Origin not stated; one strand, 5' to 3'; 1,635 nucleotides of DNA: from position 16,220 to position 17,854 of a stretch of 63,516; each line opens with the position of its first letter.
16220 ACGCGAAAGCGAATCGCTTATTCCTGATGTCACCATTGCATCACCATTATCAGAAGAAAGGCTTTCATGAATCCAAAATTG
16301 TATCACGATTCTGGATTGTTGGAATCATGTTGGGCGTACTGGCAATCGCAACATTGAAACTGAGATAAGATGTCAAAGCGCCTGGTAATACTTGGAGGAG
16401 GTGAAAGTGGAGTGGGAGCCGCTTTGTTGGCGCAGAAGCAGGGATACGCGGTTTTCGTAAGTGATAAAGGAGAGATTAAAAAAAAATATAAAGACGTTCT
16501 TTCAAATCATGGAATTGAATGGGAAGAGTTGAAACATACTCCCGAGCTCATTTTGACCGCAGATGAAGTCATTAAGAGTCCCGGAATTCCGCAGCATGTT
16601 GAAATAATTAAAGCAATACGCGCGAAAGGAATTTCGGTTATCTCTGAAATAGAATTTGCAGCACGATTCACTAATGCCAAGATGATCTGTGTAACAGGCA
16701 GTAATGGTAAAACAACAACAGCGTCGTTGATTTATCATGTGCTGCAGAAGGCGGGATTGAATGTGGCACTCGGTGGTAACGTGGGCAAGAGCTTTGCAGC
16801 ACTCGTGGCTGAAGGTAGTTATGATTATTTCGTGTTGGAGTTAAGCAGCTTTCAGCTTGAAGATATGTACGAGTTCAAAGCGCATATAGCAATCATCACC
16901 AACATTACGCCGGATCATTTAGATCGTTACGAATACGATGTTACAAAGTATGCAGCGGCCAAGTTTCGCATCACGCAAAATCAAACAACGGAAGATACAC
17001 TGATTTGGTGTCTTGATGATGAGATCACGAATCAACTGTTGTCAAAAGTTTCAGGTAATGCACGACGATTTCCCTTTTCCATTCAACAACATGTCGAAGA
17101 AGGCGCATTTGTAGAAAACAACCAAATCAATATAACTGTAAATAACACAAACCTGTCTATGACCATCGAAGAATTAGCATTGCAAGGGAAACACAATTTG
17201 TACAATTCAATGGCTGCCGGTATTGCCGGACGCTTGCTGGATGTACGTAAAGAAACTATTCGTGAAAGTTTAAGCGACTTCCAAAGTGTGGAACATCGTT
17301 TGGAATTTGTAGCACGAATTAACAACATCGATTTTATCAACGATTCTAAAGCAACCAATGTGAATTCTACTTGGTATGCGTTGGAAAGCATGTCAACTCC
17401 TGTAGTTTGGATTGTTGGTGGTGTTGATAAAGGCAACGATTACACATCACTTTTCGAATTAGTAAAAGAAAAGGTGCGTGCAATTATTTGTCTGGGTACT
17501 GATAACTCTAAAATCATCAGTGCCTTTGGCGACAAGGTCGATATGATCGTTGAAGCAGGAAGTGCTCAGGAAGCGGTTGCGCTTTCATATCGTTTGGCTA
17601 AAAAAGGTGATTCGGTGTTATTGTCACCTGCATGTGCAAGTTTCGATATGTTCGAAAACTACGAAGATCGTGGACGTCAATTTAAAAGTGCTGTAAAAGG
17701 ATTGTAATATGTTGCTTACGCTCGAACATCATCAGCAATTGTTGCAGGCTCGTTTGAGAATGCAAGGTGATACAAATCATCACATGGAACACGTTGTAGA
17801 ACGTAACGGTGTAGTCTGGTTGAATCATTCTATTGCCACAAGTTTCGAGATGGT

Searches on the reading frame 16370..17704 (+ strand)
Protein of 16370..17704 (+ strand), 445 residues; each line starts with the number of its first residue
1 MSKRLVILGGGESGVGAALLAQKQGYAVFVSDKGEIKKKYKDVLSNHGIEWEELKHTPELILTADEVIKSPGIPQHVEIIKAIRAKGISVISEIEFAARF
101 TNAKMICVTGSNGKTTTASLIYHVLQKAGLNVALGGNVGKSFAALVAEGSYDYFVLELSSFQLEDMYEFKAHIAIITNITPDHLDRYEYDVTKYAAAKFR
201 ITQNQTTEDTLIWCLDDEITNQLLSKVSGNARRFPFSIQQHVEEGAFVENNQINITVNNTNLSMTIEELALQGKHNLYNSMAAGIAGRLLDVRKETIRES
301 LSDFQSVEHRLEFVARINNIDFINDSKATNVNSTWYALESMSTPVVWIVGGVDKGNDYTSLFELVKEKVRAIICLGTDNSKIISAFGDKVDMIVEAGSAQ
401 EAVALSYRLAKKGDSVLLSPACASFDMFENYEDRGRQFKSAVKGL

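Call 4: search_protein_families(library=pfam, proteins=[window:16370-17704:+], max_evalue=1)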
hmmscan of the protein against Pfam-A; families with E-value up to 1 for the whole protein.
window:16370-17704:+ (445 aa): 12 families
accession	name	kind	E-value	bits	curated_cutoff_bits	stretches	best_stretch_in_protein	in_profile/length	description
PF08245.18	Mur_ligase_M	-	9.7e-33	114.2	24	1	108-286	1-199/200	Mur ligase middle domain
PF02875.26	Mur_ligase_C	-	7e-15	56.4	28.4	1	309-422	1-127/127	Mur ligase, glutamate ligase domain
PF21377.3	MurD_N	-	1.8e-10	41.1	24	1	19-78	17-75/76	MurD N-terminal domain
PF21799.2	MurD-like_N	-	4.4e-08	33.7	27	1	3-91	1-87/88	Mur ligase MurD-like, N-terminal domain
PF13738.12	Pyr_redox_3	-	0.014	15.1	30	1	3-42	165-205/305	Pyridine nucleotide-disulphide oxidoreductase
PF07992.20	Pyr_redox_2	-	0.034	14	26.1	1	4-98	2-77/291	Pyridine nucleotide-disulphide oxidoreductase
PF01266.30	DAO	-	0.043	13.8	27.9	1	5-36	2-34/353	FAD dependent oxidoreductase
PF01262.27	AlaDh_PNT_C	-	0.049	13.5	23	1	4-69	30-98/214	Alanine dehydrogenase/PNT, C-terminal domain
PF03486.20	HI0933_like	-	0.086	12.7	50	1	4-36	2-35/244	HI0933-like protein Rossmann domain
PF24790.1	SAC9_GBDL_1st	-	0.099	12.6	30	1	248-327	94-167/186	SAC9 first GBDL domain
PF12831.13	FAD_oxidored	-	0.099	12.3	27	1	5-31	2-28/416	FAD dependent oxidoreductase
PF01656.29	CbiA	-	0.24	11.8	25.4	1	109-134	7-32/125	CobQ/CobB/MinD/ParA nucleotide binding domain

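Call 5: search_protein_families(library=ncbifam, proteins=[window:16370-17704:+], max_evalue=1)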
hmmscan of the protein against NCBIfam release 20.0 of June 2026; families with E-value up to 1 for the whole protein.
window:16370-17704:+ (445 aa): 42 families (the best 25 are shown)
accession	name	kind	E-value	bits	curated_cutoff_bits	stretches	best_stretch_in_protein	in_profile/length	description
TIGR01087.1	murD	equivalog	3.4e-122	408.7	211.95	1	5-443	2-440/441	UDP-N-acetylmuramoyl-L-alanine--D-glutamate ligase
TIGR01082.1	murC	equivalog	3.1e-45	155.1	335.1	1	9-325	9-322/449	UDP-N-acetylmuramate--L-alanine ligase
NF053647.1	pMurD2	equivalog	6.3e-32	111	550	2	6-206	4-208/405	pseudomurein biosynthesis peptide ligase pMurD2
NF053645.1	pMurC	equivalog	1.5e-31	109.6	560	2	16-243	13-250/492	pseudomurein biosynthesis peptide ligase pMurC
NF053646.1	pMurD1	equivalog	5.1e-30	104.5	610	1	5-376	3-386/465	pseudomurein biosynthesis peptide ligase pMurD1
TIGR01143.1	murF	subfamily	4.1e-28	98.5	288.6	1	99-344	70-321/418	UDP-N-acetylmuramoyl-tripeptide--D-alanyl-D-alanine ligase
NF001126.0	PRK00139.1-4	equivalog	6.3e-28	97.6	373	2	142-325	164-347/486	UDP-N-acetylmuramoyl-L-alanyl-D-glutamate--2,6-diaminopimelate ligase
TIGR01085.1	murE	subfamily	1.8e-23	83.2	257.3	2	146-320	151-332/472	UDP-N-acetylmuramyl-tripeptide synthetase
NF011171.0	PRK14573.1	equivalog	3.8e-23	81.3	1015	1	13-326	18-322/809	bifunctional UDP-N-acetylmuramate--L-alanine ligase/D-alanine--D-alanine ligase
NF001124.0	PRK00139.1-2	equivalog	1.4e-20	73.5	476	1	99-323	102-354/500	UDP-N-acetylmuramoyl-L-alanyl-D-glutamate--2,6-diaminopimelate ligase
NF008896.0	PRK11929.1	equivalog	1.6e-20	72.6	1023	3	238-417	753-940/965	bifunctional UDP-N-acetylmuramoyl-L-alanyl-D-glutamate--2,6-diaminopimelate ligase MurE/UDP-N-acetylmuramoyl-tripeptide--D-alanyl-D-alanine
NF001123.0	PRK00139.1-1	equivalog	1.3e-19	70.3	586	2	151-381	175-415/493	UDP-N-acetylmuramoyl-L-alanyl-D-glutamate--2,6-diaminopimelate ligase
NF053648.1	pMurE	equivalog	6.2e-17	61.5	600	1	101-349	96-359/464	pseudomurein biosynthesis peptide ligase pMurE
TIGR01081.1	mpl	equivalog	1.8e-16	60.2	388.7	1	11-326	9-329/448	UDP-N-acetylmuramate:L-alanyl-gamma-D-glutamyl-meso-diaminopimelate ligase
NF010628.0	PRK14022.1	equivalog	1.4e-15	57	536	2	151-326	179-347/483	UDP-N-acetylmuramoyl-L-alanyl-D-glutamate--L-lysine ligase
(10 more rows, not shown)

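Call 46: find_homologous_proteins(query=window:16370-17704:+, max_evalue=1e-60)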
Query window:16370-17704:+ (445 aa): 8000 proteins with E <= 1e-60 among 8000 candidates; the best 120 are listed.
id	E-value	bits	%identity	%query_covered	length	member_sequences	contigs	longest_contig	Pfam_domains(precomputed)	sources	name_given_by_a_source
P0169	2.5e-290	981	100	100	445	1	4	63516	PF02875.27,PF08245.19,PF21377.4,PF21799.3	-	-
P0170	4.6e-289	976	99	100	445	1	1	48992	PF02875.27,PF08245.19,PF21377.4,PF21799.3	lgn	-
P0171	6.3e-289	976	100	100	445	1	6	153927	PF02875.27,PF08245.19,PF21377.4,PF21799.3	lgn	-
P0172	5.5e-288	973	99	100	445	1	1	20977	PF02875.27,PF08245.19,PF21377.4,PF21799.3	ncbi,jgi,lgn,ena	-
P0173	3.3e-282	954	96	100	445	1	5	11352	PF02875.27,PF08245.19,PF21377.4,PF21799.3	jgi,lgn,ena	jgi:UDP-N-acetylmuramoylalanine--D-glutamate ligase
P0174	4.4e-280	947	95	100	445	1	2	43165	PF02875.27,PF08245.19,PF21377.4,PF21799.3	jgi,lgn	jgi:UDP-N-acetylmuramoylalanine--D-glutamate ligase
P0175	1.1e-279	945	95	100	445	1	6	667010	PF02875.27,PF08245.19,PF21377.4,PF21799.3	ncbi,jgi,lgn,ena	jgi:UDP-N-acetylmuramoylalanine--D-glutamate ligase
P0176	2.1e-279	945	95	100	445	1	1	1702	PF02875.27,PF08245.19,PF21377.4,PF21799.3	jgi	jgi:UDP-N-acetylmuramoylalanine--D-glutamate ligase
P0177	9.9e-278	939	95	100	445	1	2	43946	PF02875.27,PF08245.19,PF21377.4,PF21799.3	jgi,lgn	jgi:UDP-N-acetylmuramoylalanine--D-glutamate ligase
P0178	6.8e-223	758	75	100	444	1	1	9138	PF02875.27,PF08245.19,PF21377.4,PF21799.3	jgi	jgi:UDP-N-acetylmuramoylalanine--D-glutamate ligase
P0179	7.9e-223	758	77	100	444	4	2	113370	PF02875.27,PF08245.19,PF21377.4,PF21799.3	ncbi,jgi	jgi:UDP-N-acetylmuramoylalanine--D-glutamate ligase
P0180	1.3e-222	757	77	100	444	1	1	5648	PF02875.27,PF08245.19,PF21377.4,PF21799.3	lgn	-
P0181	1.6e-222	757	76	100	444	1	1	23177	PF02875.27,PF08245.19,PF21377.4,PF21799.3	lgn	-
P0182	2.5e-222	757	77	100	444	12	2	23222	PF02875.27,PF08245.19,PF21377.4,PF21799.3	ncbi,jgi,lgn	jgi:UDP-N-acetylmuramoylalanine--D-glutamate ligase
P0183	2.6e-222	757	77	100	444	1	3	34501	PF02875.27,PF08245.19,PF21377.4,PF21799.3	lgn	-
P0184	2.8e-222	756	75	100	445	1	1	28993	PF02875.27,PF08245.19,PF21377.4,PF21799.3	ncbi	-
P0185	3.9e-222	756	77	100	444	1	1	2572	PF02875.27,PF08245.19,PF21377.4,PF21799.3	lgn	-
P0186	5.4e-222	755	77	100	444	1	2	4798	PF02875.27,PF08245.19,PF21377.4,PF21799.3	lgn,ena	-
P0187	5.6e-222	755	77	100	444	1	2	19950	PF02875.27,PF08245.19,PF21377.4,PF21799.3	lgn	-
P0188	6.8e-222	755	77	100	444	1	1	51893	PF02875.27,PF08245.19,PF21377.4,PF21799.3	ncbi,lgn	-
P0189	7.1e-222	755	75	100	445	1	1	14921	PF02875.27,PF08245.19,PF21377.4,PF21799.3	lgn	-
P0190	7.6e-222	755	76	100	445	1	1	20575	PF02875.27,PF08245.19,PF21377.4,PF21799.3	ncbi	ncbi:MAG: UDP-N-acetylmuramoyl-L-alanine--D-glutamate ligase [Bacteroidia bacterium]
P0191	8.3e-222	755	77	100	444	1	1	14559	PF02875.27,PF08245.19,PF21377.4,PF21799.3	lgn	-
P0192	1.4e-221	754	77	100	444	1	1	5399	PF02875.27,PF08245.19,PF21377.4,PF21799.3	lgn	-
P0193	1.4e-221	754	76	100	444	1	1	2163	PF02875.27,PF08245.19,PF21377.4,PF21799.3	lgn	-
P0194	3.1e-221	753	76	100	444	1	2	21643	PF02875.27,PF08245.19,PF21377.4,PF21799.3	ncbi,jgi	ncbi:MAG: hypothetical protein RL007_857 [Bacteroidota bacterium]|jgi:UDP-N-acetylmuramoylalanine--D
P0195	3.1e-221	753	76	100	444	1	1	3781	PF02875.27,PF08245.19,PF21377.4,PF21799.3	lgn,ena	-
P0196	3.2e-221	753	76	100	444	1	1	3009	PF02875.27,PF08245.19,PF21377.4,PF21799.3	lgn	-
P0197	3.9e-221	753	75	100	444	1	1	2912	PF02875.27,PF08245.19,PF21377.4,PF21799.3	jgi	jgi:UDP-N-acetylmuramoylalanine--D-glutamate ligase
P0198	4.2e-221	753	75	100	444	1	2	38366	PF02875.27,PF08245.19,PF21377.4,PF21799.3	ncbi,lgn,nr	ncbi:MAG: UDP-N-acetylmuramoyl-L-alanine--D-glutamate ligase [Bacteroidota bacterium]|nr:UDP-N-acety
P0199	7.8e-221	752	76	100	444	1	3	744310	PF02875.27,PF08245.19,PF21377.4,PF21799.3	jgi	jgi:UDP-N-acetylmuramoylalanine--D-glutamate ligase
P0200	8.4e-221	752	76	100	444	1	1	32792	PF02875.27,PF08245.19,PF21377.4,PF21799.3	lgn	-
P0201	8.7e-221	751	76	100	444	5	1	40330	PF02875.27,PF08245.19,PF21377.4,PF21799.3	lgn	-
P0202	1.1e-220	751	76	100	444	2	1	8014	PF02875.27,PF08245.19,PF21377.4,PF21799.3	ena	-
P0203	1.2e-220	751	75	100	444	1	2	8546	PF02875.27,PF08245.19,PF21377.4,PF21799.3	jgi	jgi:UDP-N-acetylmuramoylalanine--D-glutamate ligase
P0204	1.4e-220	751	76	100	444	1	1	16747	PF02875.27,PF08245.19,PF21377.4,PF21799.3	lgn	-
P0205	1.6e-220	751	76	100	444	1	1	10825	PF02875.27,PF08245.19,PF21377.4,PF21799.3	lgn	-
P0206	2.0e-220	750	75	100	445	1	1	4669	PF02875.27,PF08245.19,PF21377.4,PF21799.3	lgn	-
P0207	2.1e-220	750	74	100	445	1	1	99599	PF02875.27,PF08245.19,PF21377.4,PF21799.3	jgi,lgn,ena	-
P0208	3.4e-220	750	74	100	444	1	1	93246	PF02875.27,PF08245.19,PF21377.4,PF21799.3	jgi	jgi:UDP-N-acetylmuramoylalanine--D-glutamate ligase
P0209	4.5e-220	749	75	100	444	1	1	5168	PF02875.27,PF08245.19,PF21377.4,PF21799.3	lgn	-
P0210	4.7e-220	749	75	100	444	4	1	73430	PF02875.27,PF08245.19,PF21377.4,PF21799.3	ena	-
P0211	1.1e-219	748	75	100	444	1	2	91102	PF02875.27,PF08245.19,PF21377.4,PF21799.3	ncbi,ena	-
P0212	1.5e-219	747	75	100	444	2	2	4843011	PF02875.27,PF08245.19,PF21377.4,PF21799.3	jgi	jgi:UDP-N-acetylmuramoylalanine--D-glutamate ligase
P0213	1.8e-219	747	74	100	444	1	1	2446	PF02875.27,PF08245.19,PF21377.4,PF21799.3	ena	-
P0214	2.4e-219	747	76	100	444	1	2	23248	PF02875.27,PF08245.19,PF21377.4,PF21799.3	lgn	-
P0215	2.5e-219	747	75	100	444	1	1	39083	PF02875.27,PF08245.19,PF21377.4,PF21799.3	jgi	jgi:UDP-N-acetylmuramoylalanine--D-glutamate ligase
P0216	2.6e-219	747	73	100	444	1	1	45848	PF02875.27,PF08245.19,PF21377.4,PF21799.3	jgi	jgi:UDP-N-acetylmuramoylalanine--D-glutamate ligase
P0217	2.7e-219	747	74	100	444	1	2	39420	PF02875.27,PF08245.19,PF21377.4,PF21799.3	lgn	-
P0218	3.0e-219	746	74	100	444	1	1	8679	PF02875.27,PF08245.19,PF21377.4,PF21799.3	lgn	-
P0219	7.2e-219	745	74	100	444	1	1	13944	PF02875.27,PF08245.19,PF21377.4,PF21799.3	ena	-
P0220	1.3e-218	744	74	100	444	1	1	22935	PF02875.27,PF08245.19,PF21377.4,PF21799.3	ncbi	ncbi:UDP-N-acetylmuramoyl-L-alanine--D-glutamate ligase [soil metagenome]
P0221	1.3e-218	744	74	100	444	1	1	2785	PF02875.27,PF08245.19,PF21377.4,PF21799.3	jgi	jgi:UDP-N-acetylmuramoylalanine--D-glutamate ligase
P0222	2.0e-218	744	73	100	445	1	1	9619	PF02875.27,PF08245.19,PF21377.4,PF21799.3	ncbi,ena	-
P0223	2.0e-218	744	73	100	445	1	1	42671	PF02875.27,PF08245.19,PF21377.4,PF01262.28,PF21799.3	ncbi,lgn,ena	-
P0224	2.3e-218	743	75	100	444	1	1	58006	PF02875.27,PF08245.19,PF21377.4,PF21799.3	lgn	-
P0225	3.8e-218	743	74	100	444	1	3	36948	PF02875.27,PF08245.19,PF21377.4,PF21799.3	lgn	-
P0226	6.7e-218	742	73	100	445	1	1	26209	PF02875.27,PF08245.19,PF21377.4,PF01262.28,PF21799.3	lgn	-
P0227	7.0e-218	742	76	100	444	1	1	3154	PF02875.27,PF08245.19,PF21377.4,PF21799.3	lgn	-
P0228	7.4e-218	742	75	100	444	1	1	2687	PF02875.27,PF08245.19,PF21377.4,PF21799.3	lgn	-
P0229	9.2e-218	742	73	100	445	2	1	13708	PF02875.27,PF08245.19,PF21377.4,PF01262.28,PF21799.3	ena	-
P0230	1.5e-217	741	74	100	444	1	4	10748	PF02875.27,PF08245.19,PF21377.4,PF21799.3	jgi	jgi:UDP-N-acetylmuramoylalanine--D-glutamate ligase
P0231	1.8e-217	741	75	100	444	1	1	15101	PF02875.27,PF08245.19,PF21377.4,PF21799.3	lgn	-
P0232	7.3e-217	739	75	100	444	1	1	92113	PF02875.27,PF08245.19,PF21377.4,PF21799.3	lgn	-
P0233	9.2e-217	738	74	100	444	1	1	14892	PF02875.27,PF08245.19,PF21377.4,PF21799.3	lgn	-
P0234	1.0e-216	738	73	100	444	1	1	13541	PF02875.27,PF08245.19,PF21377.4,PF21799.3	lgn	-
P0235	1.4e-216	738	74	100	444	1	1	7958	PF02875.27,PF08245.19,PF21377.4,PF21799.3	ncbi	-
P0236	2.0e-216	737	73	100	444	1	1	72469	PF02875.27,PF08245.19,PF21377.4,PF21799.3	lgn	-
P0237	2.5e-216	737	73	100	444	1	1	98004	PF02875.27,PF08245.19,PF21377.4,PF01262.28,PF21799.3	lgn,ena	-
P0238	4.0e-216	736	73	100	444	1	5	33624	PF02875.27,PF08245.19,PF21377.4,PF01262.28,PF21799.3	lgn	-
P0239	5.3e-216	736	73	100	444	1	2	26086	PF02875.27,PF08245.19,PF21377.4,PF01262.28,PF21799.3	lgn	-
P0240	8.3e-216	735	73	100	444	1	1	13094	PF02875.27,PF08245.19,PF21377.4,PF21799.3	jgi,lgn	jgi:UDP-N-acetylmuramoylalanine--D-glutamate ligase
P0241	1.0e-215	735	73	100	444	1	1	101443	PF02875.27,PF08245.19,PF21377.4,PF21799.3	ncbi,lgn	-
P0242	1.1e-215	735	74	100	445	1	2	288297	PF02875.27,PF08245.19,PF21377.4,PF21799.3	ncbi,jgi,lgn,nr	ncbi:MAG: UDP-N-acetylmuramoyl-L-alanine--D-glutamate ligase [Bacteroidia bacterium]|jgi:UDP-N-acety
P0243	1.4e-215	734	73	100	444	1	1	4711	PF02875.27,PF08245.19,PF21377.4,PF01262.28,PF21799.3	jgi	jgi:UDP-N-acetylmuramoylalanine--D-glutamate ligase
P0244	1.4e-215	734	73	100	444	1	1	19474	PF02875.27,PF08245.19,PF21377.4,PF21799.3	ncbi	-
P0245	2.1e-215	734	73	100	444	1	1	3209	PF02875.27,PF08245.19,PF21377.4,PF01262.28,PF21799.3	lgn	-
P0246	2.6e-215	733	73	100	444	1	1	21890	PF02875.27,PF08245.19,PF21377.4,PF21799.3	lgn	-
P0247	3.8e-215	733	73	100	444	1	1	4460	PF02875.27,PF08245.19,PF21377.4,PF21799.3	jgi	jgi:UDP-N-acetylmuramoylalanine--D-glutamate ligase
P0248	4.7e-215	733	74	100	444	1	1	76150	PF02875.27,PF08245.19,PF21377.4,PF21799.3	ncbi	-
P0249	5.1e-215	732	74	100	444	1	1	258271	PF02875.27,PF08245.19,PF21377.4,PF21799.3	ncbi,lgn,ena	-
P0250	9.1e-215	732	73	100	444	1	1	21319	PF02875.27,PF08245.19,PF21377.4,PF21799.3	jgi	jgi:UDP-N-acetylmuramoylalanine--D-glutamate ligase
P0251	1.2e-214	731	72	100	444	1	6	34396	PF02875.27,PF08245.19,PF21377.4,PF01262.28,PF21799.3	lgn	-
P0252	1.3e-214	731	72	100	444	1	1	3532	PF02875.27,PF08245.19,PF21377.4,PF01262.28,PF21799.3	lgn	-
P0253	1.5e-214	731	74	100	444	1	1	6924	PF02875.27,PF08245.19,PF21377.4,PF21799.3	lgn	-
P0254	1.9e-214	731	74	100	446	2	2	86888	PF02875.27,PF08245.19,PF21377.4,PF21799.3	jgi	jgi:UDP-N-acetylmuramoylalanine--D-glutamate ligase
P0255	2.2e-214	730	72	100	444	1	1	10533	PF02875.27,PF08245.19,PF21377.4,PF01262.28,PF21799.3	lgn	-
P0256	3.9e-214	730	73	100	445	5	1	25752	PF02875.27,PF08245.19,PF21377.4,PF21799.3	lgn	-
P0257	4.3e-214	729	74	100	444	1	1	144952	PF02875.27,PF08245.19,PF21377.4,PF21799.3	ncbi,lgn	-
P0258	4.3e-214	729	72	100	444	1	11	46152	PF02875.27,PF08245.19,PF21377.4,PF01262.28,PF21799.3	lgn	-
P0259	5.3e-214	729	72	100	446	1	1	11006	PF02875.27,PF08245.19,PF21377.4,PF21799.3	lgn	-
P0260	7.4e-214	729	73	100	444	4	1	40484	PF02875.27,PF08245.19,PF21377.4,PF21799.3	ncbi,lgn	ncbi:MAG: UDP-N-acetylmuramoyl-L-alanine--D-glutamate ligase [Bacteroidia bacterium]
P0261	8.2e-214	729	73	100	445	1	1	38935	PF02875.27,PF08245.19,PF21377.4,PF21799.3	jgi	jgi:UDP-N-acetylmuramoylalanine--D-glutamate ligase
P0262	1.8e-213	727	73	100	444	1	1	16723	PF02875.27,PF08245.19,PF21377.4,PF21799.3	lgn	-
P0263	3.1e-213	727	73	100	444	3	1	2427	PF02875.27,PF08245.19,PF21377.4,PF21799.3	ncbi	ncbi:MAG: UDP-N-acetylmuramoyl-L-alanine--D-glutamate ligase [Bacteroidia bacterium]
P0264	3.3e-213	727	74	100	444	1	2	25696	PF02875.27,PF08245.19,PF21377.4,PF21799.3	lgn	-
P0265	4.1e-213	726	74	100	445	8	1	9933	PF02875.27,PF08245.19,PF21377.4,PF21799.3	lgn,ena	-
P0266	9.4e-213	725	73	100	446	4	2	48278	PF02875.27,PF08245.19,PF21377.4,PF21799.3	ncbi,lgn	ncbi:MAG: UDP-N-acetylmuramoyl-L-alanine--D-glutamate ligase [Bacteroidota bacterium]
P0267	1.4e-212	724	72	100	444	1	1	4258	PF02875.27,PF08245.19,PF21377.4,PF21799.3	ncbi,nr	ncbi:MAG TPA: UDP-N-acetylmuramoyl-L-alanine--D-glutamate ligase [Bacteroidia bacterium]|nr:UDP-N-ac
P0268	2.0e-212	724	73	100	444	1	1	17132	PF02875.27,PF08245.19,PF21377.4,PF21799.3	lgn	-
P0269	3.1e-212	723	71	100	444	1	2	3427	PF02875.27,PF08245.19,PF21377.4,PF21799.3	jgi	jgi:UDP-N-acetylmuramoylalanine--D-glutamate ligase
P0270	8.7e-212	722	72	100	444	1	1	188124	PF02875.27,PF08245.19,PF21377.4,PF21799.3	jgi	jgi:UDP-N-acetylmuramoylalanine--D-glutamate ligase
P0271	8.8e-212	722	73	100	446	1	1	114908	PF02875.27,PF08245.19,PF21377.4,PF21799.3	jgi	jgi:UDP-N-acetylmuramoylalanine--D-glutamate ligase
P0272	1.7e-211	721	72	100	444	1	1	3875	PF02875.27,PF08245.19,PF21377.4,PF21799.3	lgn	-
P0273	3.4e-211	720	73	100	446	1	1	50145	PF02875.27,PF08245.19,PF21377.4,PF21799.3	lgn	-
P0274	6.0e-211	719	73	100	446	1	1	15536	PF02875.27,PF08245.19,PF21377.4,PF01262.28,PF21799.3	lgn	-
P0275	8.7e-211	719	71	100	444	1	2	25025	PF02875.27,PF08245.19,PF21377.4,PF21799.3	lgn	-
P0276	6.9e-209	712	71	100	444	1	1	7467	PF02875.27,PF08245.19,PF21377.4,PF21799.3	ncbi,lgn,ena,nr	ncbi:MAG TPA: UDP-N-acetylmuramoyl-L-alanine--D-glutamate ligase [Bacteroidia bacterium]|nr:UDP-N-ac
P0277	1.3e-208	711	71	100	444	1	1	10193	PF02875.27,PF08245.19,PF21377.4,PF21799.3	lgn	-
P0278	4.8e-208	710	70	100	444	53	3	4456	PF02875.27,PF08245.19,PF21377.4,PF21799.3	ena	-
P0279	1.4e-207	708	71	100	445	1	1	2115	PF02875.27,PF08245.19,PF21377.4,PF21799.3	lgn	-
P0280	1.4e-207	708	71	100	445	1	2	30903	PF02875.27,PF08245.19,PF21377.4,PF01262.28,PF21799.3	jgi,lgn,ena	-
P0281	4.5e-207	706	71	100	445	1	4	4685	PF02875.27,PF08245.19,PF21377.4,PF21799.3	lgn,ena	-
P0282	8.4e-207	705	71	100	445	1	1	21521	PF02875.27,PF08245.19,PF21377.4,PF21799.3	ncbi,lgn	-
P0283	3.2e-206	704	71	100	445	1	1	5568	PF02875.27,PF08245.19,PF21377.4,PF21799.3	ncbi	-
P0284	3.3e-206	703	70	100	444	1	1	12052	PF02875.27,PF08245.19,PF21377.4,PF21799.3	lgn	-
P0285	4.3e-206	703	70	100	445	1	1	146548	PF02875.27,PF08245.19,PF21377.4,PF21799.3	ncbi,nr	ncbi:MAG: UDP-N-acetylmuramoyl-L-alanine--D-glutamate ligase [Bacteroidetes bacterium]|nr:UDP-N-acet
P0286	6.5e-206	703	70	100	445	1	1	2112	PF02875.27,PF08245.19,PF21377.4,PF21799.3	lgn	-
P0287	1.2e-205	702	70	100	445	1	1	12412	PF02875.27,PF08245.19,PF21377.4,PF21799.3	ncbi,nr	ncbi:MAG: UDP-N-acetylmuramoyl-L-alanine--D-glutamate ligase [Bacteroidia bacterium]|nr:UDP-N-acetyl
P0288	6.5e-205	699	70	100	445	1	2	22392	PF02875.27,PF08245.19,PF21377.4,PF21799.3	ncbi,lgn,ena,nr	ncbi:MAG: UDP-N-acetylmuramoyl-L-alanine--D-glutamate ligase [Bacteroidia bacterium]|nr:UDP-N-acetyl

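Call 48: find_encoding_contigs(protein=P0212, flank=3000, max_places=2)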
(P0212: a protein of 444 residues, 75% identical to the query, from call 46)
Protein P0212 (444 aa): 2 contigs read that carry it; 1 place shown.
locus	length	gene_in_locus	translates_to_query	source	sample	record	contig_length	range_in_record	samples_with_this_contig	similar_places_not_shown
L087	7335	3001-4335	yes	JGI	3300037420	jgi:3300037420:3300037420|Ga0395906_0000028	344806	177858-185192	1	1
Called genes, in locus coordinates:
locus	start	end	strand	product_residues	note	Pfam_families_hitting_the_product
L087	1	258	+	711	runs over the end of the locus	PF03717:PBP_dimer, PF00905:Transpeptidase, PF03793:PASTA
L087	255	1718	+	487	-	PF01225:Mur_ligase, PF08245:Mur_ligase_M, PF02875:Mur_ligase_C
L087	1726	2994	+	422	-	PF10555:MraY_sig1 (weak), PF00953:Glycos_transf_4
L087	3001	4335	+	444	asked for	PF21377:MurD_N, PF21799:MurD-like_N, PF08245:Mur_ligase_M, PF02875:Mur_ligase_C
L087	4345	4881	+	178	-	PF02875:Mur_ligase_C (weak)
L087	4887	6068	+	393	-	PF01098:FTSW_RODA_SPOVE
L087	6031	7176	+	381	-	PF03033:Glyco_transf_28, PF04101:Glyco_tran_28_C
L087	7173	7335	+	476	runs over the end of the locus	PF01225:Mur_ligase, PF08245:Mur_ligase_M, PF02875:Mur_ligase_C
